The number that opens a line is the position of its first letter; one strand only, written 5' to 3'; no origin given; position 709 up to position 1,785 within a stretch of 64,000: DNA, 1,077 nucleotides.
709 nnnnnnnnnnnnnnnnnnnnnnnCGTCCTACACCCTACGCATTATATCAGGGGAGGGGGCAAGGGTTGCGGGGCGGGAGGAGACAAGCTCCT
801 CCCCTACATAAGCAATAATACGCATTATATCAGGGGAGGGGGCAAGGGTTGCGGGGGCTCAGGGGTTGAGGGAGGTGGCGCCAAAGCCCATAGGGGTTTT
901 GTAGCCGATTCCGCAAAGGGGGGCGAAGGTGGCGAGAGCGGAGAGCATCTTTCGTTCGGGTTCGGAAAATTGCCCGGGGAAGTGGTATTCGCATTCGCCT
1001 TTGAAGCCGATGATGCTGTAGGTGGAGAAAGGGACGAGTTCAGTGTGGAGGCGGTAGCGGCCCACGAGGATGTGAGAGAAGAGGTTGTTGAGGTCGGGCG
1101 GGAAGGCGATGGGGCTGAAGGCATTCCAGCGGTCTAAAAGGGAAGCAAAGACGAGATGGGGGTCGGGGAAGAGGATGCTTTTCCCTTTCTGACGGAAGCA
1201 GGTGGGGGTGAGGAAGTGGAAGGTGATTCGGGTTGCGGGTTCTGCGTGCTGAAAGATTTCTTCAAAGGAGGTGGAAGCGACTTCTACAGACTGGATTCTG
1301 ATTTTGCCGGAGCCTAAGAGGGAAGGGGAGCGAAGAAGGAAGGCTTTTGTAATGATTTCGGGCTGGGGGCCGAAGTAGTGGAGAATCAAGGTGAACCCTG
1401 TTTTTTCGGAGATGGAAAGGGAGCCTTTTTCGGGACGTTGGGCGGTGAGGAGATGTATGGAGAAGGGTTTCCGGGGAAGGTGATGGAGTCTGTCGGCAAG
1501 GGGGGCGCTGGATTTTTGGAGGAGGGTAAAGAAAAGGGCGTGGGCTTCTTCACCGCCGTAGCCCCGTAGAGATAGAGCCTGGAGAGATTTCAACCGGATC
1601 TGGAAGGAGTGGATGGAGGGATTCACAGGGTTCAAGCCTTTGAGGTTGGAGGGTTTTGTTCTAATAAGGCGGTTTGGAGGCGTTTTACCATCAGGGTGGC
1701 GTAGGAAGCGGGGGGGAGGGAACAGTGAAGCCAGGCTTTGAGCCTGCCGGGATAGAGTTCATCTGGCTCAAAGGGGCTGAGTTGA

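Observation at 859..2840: TruD-family pseudouridine synthase translationally coupled to a Cas6 endoribonuclease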

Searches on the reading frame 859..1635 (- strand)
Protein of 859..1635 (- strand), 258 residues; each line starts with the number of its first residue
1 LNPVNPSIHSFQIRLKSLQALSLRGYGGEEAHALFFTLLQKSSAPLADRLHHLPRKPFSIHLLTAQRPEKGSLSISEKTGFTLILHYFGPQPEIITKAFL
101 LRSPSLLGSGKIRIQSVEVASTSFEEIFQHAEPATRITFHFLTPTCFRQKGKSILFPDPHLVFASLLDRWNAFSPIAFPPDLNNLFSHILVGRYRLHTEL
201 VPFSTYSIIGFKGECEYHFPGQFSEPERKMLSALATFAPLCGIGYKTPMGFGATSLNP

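Call 3: search_protein_families(library=pfam, proteins=[window:862-1635:-], max_evalue=0.1)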
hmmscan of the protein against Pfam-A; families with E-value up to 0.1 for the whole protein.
window:862-1635:- (258 aa): 2 families
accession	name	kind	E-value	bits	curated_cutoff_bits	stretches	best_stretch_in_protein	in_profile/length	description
PF10040.14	CRISPR_Cas6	-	5.7e-21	75.5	25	1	140-253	2-88/89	CRISPR-associated endoribonuclease Cas6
PF19308.4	CRISPR_Cas6_N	-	0.0082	16.8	23.9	1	13-70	7-65/147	CRISPR Cas6 N-terminal domain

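Call 4: search_protein_families(library=ncbifam, proteins=[window:862-1635:-], max_evalue=0.1)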
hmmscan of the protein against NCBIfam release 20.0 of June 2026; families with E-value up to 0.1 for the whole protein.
window:862-1635:- (258 aa): 1 family
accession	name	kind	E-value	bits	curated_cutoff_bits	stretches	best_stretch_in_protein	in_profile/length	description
TIGR01877.1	cas_cas6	equivalog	9.9e-20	71.8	58.65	1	54-253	7-198/200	CRISPR-associated endoribonuclease Cas6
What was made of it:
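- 859..1635 (-): cas6, CRISPR pre-crRNA endoribonuclease, 258 aa from TTG 1635 (or 255 aa from GTG 1626), TGA stop at 861-859. PF10040 and TIGR01877 above cutoffs (calls 3, 4).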

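Call 8: find_encoding_contigs(protein=window:859-1635:-, flank=10000, max_places=6)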
Protein window:859-1635:- (258 aa): no gene with exactly this product is on record in the collection.

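Call 11: find_homologous_proteins(query=window:862-1635:-)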
Query window:862-1635:- (258 aa): 15 proteins with E <= 0.001 among 1222 candidates.
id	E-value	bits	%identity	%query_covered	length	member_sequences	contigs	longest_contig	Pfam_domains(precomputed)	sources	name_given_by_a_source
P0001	6.2e-167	572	100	99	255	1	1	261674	PF10040.15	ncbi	-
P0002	8.3e-113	394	72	97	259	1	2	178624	PF10040.15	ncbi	-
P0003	5.5e-93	329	61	98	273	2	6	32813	PF10040.15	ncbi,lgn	ncbi:MAG: CRISPR system precrRNA processing endoribonuclease RAMP protein Cas6 [bacterium JZ-2024 1]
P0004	2.1e-20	91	34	87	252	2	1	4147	PF10040.15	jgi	-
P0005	2.3e-19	88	29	88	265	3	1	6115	PF19308.5,PF10040.15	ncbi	-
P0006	2.7e-19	88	29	97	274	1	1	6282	PF10040.15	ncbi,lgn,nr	ncbi:MAG: CRISPR-associated endoribonuclease Cas6 [Actinobacteria bacterium]|nr:CRISPR-associated en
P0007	3.0e-19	88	27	90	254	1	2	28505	PF10040.15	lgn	-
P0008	5.3e-19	87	32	97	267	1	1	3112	PF19308.5,PF10040.15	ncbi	-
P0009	2.4e-16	78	31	88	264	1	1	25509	PF10040.15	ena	-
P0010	4.1e-16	77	29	86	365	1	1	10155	PF19308.5,PF10040.15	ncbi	-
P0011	5.6e-16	77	28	95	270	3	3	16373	PF19308.5,PF10040.15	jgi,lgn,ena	-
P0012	1.5e-14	72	28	87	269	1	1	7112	PF19308.5,PF10040.15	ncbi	ncbi:MAG: CRISPR-associated endoribonuclease Cas6 [Chloroflexota bacterium]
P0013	3.0e-14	71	30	90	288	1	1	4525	PF19308.5,PF10040.15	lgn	-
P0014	1.8e-11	62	31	57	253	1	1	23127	PF10040.15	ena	-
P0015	1.8e-10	59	27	88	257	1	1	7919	PF10040.15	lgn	-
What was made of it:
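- Checked: The public annotation instead uses GTG three codons further on (P0001, 255 aa, call 11).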

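Call 12: find_encoding_contigs(protein=P0001, flank=10000, max_places=3)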
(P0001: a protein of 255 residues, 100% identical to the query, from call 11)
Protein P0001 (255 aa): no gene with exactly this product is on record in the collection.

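Call 13: find_encoding_contigs(protein=P0002, flank=10000, max_places=3)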
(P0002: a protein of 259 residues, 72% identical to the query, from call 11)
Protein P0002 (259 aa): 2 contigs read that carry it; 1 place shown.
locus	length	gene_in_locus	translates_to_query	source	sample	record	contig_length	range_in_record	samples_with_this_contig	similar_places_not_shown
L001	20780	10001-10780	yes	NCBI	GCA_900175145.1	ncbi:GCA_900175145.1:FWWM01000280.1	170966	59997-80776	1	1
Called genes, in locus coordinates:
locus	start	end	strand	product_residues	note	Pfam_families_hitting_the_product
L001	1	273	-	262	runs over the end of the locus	PF01734:Patatin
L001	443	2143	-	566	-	PF14716:HHH_8, PF00633:HHH (faint), PF14520:HHH_5, PF14791:DNA_pol_B_thumb, PF02811:PHP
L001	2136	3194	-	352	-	PF04055:Radical_SAM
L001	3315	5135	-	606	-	PF13522:GATase_6, PF13537:GATase_7, PF00733:Asn_synthase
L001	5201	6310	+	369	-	PF13439:Glyco_transf_4, PF13579:Glyco_trans_4_4, PF20706:GT4-conflict (weak), PF00534:Glycos_transf_1, PF13692:Glyco_trans_1_4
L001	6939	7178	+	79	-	-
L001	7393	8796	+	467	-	PF03446:NAD_binding_2 (weak), PF03721:UDPG_MGDP_dh_N, PF00984:UDPG_MGDP_dh, PF03720:UDPG_MGDP_dh_C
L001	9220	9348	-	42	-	-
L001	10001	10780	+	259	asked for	PF10040:CRISPR_Cas6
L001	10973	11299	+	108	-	PF01909:NTP_transf_2, PF18765:Polbeta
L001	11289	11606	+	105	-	PF05168:HEPN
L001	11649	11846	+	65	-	-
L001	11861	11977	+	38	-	-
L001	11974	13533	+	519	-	PF00270:DEAD, PF04851:ResIII, PF00271:Helicase_C, PF22590:Cas3-like_C_2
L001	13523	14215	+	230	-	-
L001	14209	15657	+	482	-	-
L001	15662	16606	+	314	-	PF01905:DevR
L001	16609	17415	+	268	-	PF09704:Cas_Cas5d (weak)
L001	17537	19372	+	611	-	PF01930:Cas_Cas4, PF12705:PDDEXK_1 (weak), PF01867:Cas_Cas1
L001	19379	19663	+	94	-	PF09827:CRISPR_Cas2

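Call 14: find_encoding_contigs(protein=P0003, flank=10000, max_places=6)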
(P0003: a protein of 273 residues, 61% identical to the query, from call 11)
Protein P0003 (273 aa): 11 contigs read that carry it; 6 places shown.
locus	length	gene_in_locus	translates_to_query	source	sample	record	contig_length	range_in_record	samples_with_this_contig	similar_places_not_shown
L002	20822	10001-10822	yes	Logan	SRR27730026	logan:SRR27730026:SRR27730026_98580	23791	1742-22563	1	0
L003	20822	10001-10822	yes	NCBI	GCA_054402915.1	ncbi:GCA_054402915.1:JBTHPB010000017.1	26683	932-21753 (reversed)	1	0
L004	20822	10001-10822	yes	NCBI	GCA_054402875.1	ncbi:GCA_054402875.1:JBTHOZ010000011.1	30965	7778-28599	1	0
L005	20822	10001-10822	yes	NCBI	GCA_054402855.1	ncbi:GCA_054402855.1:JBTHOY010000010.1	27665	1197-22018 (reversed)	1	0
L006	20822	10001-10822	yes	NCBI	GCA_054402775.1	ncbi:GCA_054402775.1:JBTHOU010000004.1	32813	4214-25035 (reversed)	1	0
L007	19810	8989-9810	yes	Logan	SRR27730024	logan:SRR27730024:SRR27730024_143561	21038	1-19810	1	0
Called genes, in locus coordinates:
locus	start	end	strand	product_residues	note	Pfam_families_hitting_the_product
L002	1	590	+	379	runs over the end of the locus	PF00069:Pkinase, PF07714:PK_Tyr_Ser-Thr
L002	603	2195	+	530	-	-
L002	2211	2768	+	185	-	-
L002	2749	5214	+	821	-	PF00012:HSP70, PF06723:MreB_Mbl, PF00012:HSP70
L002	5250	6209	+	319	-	PF14863:Alkyl_sulf_dimr (faint), PF13176:TPR_7 (faint), PF13424:TPR_12 (weak), PF13432:TPR_16 (weak), PF14559:TPR_19, PF00515:TPR_1 (weak), PF07719:TPR_2 (weak), PF00691:OmpA, +4 more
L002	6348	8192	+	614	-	-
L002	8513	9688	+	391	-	PF03590:AsnA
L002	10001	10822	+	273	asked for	PF10040:CRISPR_Cas6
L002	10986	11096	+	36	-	-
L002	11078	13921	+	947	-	PF12469:Cmr2_N, PF18182:mCpol (faint), PF22335:Cas10-Cmr2_palm2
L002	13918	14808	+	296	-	PF03787:RAMPs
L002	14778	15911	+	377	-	PF09700:Cas_Cmr3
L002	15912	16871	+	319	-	PF03787:RAMPs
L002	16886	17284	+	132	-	PF09701:Cas_Cmr5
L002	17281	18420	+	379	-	PF03787:RAMPs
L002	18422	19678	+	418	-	PF22205:Csm6_6H, PF09670:Cas_Cas02710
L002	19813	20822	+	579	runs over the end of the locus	PF01930:Cas_Cas4, PF12705:PDDEXK_1 (faint), PF01867:Cas_Cas1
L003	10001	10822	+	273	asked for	PF10040:CRISPR_Cas6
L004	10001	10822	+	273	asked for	PF10040:CRISPR_Cas6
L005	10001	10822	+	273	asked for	PF10040:CRISPR_Cas6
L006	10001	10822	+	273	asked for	PF10040:CRISPR_Cas6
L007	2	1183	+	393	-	?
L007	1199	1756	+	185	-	-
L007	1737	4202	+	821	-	PF00012:HSP70, PF06723:MreB_Mbl, PF00012:HSP70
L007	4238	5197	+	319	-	PF14863:Alkyl_sulf_dimr (faint), PF13176:TPR_7 (faint), PF13424:TPR_12 (weak), PF13432:TPR_16 (weak), PF14559:TPR_19, PF00515:TPR_1 (weak), PF07719:TPR_2 (weak), PF00691:OmpA, +4 more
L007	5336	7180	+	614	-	-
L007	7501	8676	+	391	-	PF03590:AsnA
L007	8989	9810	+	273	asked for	PF10040:CRISPR_Cas6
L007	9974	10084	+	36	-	-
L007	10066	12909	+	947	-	PF12469:Cmr2_N, PF18182:mCpol (faint), PF22335:Cas10-Cmr2_palm2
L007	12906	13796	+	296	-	PF03787:RAMPs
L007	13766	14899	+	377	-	PF09700:Cas_Cmr3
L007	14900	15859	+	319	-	PF03787:RAMPs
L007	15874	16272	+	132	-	PF09701:Cas_Cmr5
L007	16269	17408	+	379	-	PF03787:RAMPs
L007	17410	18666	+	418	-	PF22205:Csm6_6H, PF09670:Cas_Cas02710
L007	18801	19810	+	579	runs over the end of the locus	PF01930:Cas_Cas4, PF12705:PDDEXK_1 (faint), PF01867:Cas_Cas1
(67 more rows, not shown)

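Call 28: find_related_loci(query=A1, collection=genome_contigs, flank=10000)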
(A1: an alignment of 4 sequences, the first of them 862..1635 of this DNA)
Query A1 (258 aa) in genome_contigs; peptide patterns used: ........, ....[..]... (x = any residue, [..] = any of these).
52 stretches matched a pattern, but none encodes a relative of the query by tblastn (E <= 1e-3).
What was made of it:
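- Tried and rejected: A GTDB genome scan with the Cas6 alignment found no relative (call 28).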

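Call 29: find_related_loci(query=A1, collection=metagenome_contigs, flank=10000)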
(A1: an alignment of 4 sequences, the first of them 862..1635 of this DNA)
Query A1 (258 aa) in metagenome_contigs; peptide patterns used: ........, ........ (x = any residue, [..] = any of these).
178 stretches matched a pattern; 1 encode a relative of the query (tblastn E <= 1e-3); 1 distinct loci.
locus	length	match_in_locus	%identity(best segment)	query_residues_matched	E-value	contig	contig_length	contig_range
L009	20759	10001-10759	72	8-256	4e-118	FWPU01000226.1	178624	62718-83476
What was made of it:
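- Tried and rejected: The metagenome scan found only L009, a twin of L001 (call 29).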

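Call 39: search_protein_families(library=padloc, proteins=[window:862-1635:-], max_evalue=1)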
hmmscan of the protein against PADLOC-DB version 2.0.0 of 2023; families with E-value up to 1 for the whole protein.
window:862-1635:- (258 aa): 18 families
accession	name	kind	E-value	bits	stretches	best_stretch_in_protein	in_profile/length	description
PDLC02044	Cas6d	-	5.3e-27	92.9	2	119-257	125-258/260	-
PDLC01466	Cas6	-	8.4e-27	92.2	1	14-257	2-220/223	"CAS-I,CAS-II,CAS-III,CAS-IV,CAS-V,CAS-VI; crRNAmaturation"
PDLC02042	Cas6d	-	4.6e-26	90.2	2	121-254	137-268/271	-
PDLC01650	Cas6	-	7.4e-23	79.5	1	139-252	1-102/102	"CAS-I,CAS-II,CAS-III,CAS-IV,CAS-V,CAS-VI; crRNAmaturation"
PDLC01781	Cas6_IIIa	-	1.1e-21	75.9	1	37-256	26-240/241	-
PDLC00956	Cas6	-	2.6e-20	71.8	1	54-253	7-198/200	CRISPR-associated endoribonuclease Cas6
PDLC01200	Cas6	-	3.5e-19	67.1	1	96-255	96-268/273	"CAS-I,CAS-III-B; crRNAmaturation"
PDLC01265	Cas6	-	2.1e-17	62.5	1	56-253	2-177/179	"CAS-I,CAS-II,CAS-III,CAS-IV,CAS-V,CAS-VI; crRNAmaturation"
PDLC02043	Cas6d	-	2.7e-15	54.9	1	98-255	98-268/273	-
PDLC01717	typeIV_Cas6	-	3.3e-14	51.1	1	31-257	25-249/259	Cas6_6_IVD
PDLC01780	Cas6_IIIa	-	4.4e-12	44.4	1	39-258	35-251/262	-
PDLC02098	Cas6_IIIa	-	5.7e-08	31.4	1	68-253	41-196/200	-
PDLC01477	Cas6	-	7.1e-06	23.8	1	129-188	161-220/296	"CAS-I,CAS-II,CAS-III,CAS-IV,CAS-V,CAS-VI; crRNAmaturation"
PDLC02100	Cas6a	-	2.5e-05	22.3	1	108-256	102-247/252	-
PDLC01128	Cas6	-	0.0002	18.9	1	118-183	96-160/246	Cas6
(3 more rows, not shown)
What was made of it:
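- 859..1635 (-): PADLOC Cas6/Cas6d at E 1e-27 (call 39).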

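Call 63: search_solved_structures(query=window:862-1635:-, max_evalue=0.01, show_alignments=1)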
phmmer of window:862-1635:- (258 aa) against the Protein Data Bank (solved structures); distinct sequences matched with E-value up to 0.01: 4.
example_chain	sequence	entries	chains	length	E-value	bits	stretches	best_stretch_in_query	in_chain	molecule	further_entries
4c98_A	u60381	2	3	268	8e-20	74.7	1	26-253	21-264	CAS6B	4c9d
4c97_A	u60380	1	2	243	3.3e-15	59.6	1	123-253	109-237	CAS6A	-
4c8y_A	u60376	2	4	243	3.4e-15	59.5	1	123-253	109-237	CRISPR-associated protein Cas6 C-terminal domain-containing protein | CAS6A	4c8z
6fjw_A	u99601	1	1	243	2.3e-13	53.5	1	99-256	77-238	Cas6 protein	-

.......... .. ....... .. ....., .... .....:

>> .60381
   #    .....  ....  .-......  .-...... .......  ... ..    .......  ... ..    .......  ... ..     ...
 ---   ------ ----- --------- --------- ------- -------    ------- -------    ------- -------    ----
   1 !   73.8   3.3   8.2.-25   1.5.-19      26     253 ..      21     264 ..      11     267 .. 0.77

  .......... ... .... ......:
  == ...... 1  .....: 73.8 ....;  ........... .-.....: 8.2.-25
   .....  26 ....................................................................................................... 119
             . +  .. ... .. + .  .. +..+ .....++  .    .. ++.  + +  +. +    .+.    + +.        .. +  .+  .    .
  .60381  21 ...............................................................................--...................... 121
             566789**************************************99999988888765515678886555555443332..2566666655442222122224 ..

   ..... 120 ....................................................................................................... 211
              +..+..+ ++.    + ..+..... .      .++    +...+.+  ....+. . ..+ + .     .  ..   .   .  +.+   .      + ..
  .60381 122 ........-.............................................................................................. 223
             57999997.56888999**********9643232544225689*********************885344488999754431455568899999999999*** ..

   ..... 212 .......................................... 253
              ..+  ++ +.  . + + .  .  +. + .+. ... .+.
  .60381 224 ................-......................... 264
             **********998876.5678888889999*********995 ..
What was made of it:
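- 859..1635 (-): T. thermophilus Cas6B 4C98 at E 8e-20 (call 63).
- On Cas6 endoribonuclease (TIGR01877 / PF10040): It aligns to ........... of 4C98 (call 63).
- Closest known: Thermus thermophilus Cas6B/Cas6A. Same: The protein aligns over nearly its full length (E 8e-20), including the N-terminal ............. helix, the FLTPT strand, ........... and the C-terminal glycine-rich loop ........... (call 63).
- Checked: It matches PADLOC Cas6/Cas6d models at E about 1e-27 (call 39) and Thermus thermophilus Cas6B (4C98) at E 8e-20 (call 63).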

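Call 67: list_cluster_members(proteins=[P0001, P0016, P0002, P0003])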
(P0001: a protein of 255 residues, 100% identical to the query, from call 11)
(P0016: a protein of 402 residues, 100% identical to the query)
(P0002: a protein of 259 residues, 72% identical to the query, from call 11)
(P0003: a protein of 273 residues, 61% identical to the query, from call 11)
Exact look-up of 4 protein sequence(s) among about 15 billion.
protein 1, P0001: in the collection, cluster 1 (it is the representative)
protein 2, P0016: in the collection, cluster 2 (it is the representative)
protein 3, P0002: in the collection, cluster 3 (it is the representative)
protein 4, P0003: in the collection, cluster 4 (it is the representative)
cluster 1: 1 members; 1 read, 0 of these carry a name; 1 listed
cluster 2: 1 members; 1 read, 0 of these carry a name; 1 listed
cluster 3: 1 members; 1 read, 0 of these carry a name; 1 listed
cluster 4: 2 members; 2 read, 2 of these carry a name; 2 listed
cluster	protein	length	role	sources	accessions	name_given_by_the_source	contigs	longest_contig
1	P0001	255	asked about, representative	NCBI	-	-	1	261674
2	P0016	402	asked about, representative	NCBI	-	-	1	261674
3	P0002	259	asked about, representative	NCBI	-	-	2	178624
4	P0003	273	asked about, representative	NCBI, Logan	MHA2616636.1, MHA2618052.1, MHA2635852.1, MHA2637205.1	MAG: CRISPR system precrRNA processing endoribonuclease RAMP protein Cas6 [bacterium ...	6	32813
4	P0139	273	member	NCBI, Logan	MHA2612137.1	MAG: CRISPR system precrRNA processing endoribonuclease RAMP protein Cas6 [bacterium ...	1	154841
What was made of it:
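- Tried and rejected: The organism could not be named, because the cluster members carry no names (call 67).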

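Call 72: find_encoding_contigs(protein=P0009, flank=6000, max_places=1)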
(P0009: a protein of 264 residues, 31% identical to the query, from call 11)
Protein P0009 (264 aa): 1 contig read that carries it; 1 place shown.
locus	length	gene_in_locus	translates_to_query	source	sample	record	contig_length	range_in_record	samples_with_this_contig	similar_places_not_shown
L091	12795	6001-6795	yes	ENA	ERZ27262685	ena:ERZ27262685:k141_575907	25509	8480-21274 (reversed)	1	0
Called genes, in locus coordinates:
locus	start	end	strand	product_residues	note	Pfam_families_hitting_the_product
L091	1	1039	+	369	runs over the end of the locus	PF00155:Aminotran_1_2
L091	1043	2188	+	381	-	PF07885:Ion_trans_2, PF02254:TrkA_N, PF02080:TrkA_C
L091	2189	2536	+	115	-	PF19931:DUF6394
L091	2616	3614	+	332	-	PF00490:ALAD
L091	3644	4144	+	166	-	PF03750:Csm2_III-A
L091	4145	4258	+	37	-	-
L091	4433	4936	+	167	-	PF03787:RAMPs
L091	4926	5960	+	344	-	PF03787:RAMPs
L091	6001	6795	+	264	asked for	PF10040:CRISPR_Cas6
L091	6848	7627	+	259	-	-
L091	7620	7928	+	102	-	PF09620:Cas_csx3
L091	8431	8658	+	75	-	PF01165:Ribosomal_S21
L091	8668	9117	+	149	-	PF09424:YqeY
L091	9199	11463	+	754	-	PF00488:MutS_V, PF20297:MSSS, PF01713:Smr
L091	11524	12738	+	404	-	PF01136:Peptidase_U32, PF16325:Peptidase_U32_C (weak)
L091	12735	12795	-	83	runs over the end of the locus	PF09723:Zn_ribbon_8 (weak)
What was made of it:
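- L091 (about 30%) sits inside a type III locus (call 72).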

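Call 73: find_encoding_contigs(protein=P0007, flank=6000, max_places=1)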
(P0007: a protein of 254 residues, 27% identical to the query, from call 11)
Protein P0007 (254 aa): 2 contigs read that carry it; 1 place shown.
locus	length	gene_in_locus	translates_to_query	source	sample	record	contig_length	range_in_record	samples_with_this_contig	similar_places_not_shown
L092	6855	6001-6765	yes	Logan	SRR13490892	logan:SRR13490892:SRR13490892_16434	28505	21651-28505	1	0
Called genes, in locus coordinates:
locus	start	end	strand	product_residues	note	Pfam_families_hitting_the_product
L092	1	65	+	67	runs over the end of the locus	PF08984:DUF1858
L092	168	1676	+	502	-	PF02310:B12-binding, PF04055:Radical_SAM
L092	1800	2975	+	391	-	PF00089:Trypsin, PF13365:Trypsin_2, PF13180:PDZ_2, PF17820:PDZ_6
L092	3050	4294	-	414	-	PF00171:Aldedh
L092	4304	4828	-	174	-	PF01812:5-FTHF_cyc-lig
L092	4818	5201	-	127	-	PF01648:ACPS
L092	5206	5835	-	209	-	-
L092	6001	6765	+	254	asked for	PF10040:CRISPR_Cas6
